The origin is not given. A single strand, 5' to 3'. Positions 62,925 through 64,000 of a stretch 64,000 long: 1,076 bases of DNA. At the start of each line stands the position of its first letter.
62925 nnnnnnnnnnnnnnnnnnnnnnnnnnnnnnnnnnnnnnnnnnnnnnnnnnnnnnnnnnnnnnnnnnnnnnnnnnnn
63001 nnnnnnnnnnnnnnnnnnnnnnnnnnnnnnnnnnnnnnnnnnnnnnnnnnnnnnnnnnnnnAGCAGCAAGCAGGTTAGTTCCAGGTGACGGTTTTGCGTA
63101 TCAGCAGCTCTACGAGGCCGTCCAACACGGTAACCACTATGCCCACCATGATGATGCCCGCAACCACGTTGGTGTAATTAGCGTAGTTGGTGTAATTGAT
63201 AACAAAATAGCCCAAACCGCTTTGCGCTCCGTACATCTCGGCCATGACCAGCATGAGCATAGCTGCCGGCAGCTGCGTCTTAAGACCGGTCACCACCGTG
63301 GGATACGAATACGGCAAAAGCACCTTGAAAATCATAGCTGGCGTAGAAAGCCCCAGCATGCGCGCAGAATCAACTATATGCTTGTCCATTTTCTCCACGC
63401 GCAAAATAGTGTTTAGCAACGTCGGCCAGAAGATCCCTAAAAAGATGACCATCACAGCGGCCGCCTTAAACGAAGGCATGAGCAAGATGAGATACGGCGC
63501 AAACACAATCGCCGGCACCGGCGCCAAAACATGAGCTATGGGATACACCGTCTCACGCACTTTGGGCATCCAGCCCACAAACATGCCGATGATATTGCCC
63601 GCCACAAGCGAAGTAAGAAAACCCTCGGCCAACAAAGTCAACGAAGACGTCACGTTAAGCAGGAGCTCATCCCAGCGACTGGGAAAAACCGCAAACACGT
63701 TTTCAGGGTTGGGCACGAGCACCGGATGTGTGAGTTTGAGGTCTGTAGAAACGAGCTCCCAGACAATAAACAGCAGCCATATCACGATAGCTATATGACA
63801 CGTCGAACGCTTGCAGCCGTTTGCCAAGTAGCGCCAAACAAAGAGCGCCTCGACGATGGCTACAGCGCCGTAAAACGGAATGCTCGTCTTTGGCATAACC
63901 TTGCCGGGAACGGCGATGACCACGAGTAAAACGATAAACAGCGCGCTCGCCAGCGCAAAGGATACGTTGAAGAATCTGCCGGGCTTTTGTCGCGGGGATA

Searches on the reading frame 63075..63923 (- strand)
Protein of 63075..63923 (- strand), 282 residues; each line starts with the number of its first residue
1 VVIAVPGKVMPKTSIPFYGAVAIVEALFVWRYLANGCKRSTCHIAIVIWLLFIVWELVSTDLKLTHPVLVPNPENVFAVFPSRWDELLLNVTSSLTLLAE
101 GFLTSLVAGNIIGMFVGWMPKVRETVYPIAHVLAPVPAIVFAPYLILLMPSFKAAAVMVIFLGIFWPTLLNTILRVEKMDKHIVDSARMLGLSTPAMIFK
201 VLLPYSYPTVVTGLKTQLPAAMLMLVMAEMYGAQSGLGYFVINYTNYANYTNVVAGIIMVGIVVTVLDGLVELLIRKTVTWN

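Call 30: search_protein_families(library=pfam, proteins=[window:63075-63923:-], max_evalue=0.00001)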
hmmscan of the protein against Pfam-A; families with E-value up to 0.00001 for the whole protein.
window:63075-63923:- (282 aa): 1 family
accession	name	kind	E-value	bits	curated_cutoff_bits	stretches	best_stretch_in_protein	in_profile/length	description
PF00528.27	BPD_transp_1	-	2.8e-24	86.3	26.4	1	109-278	1-182/184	Binding-protein-dependent transport system inner membrane component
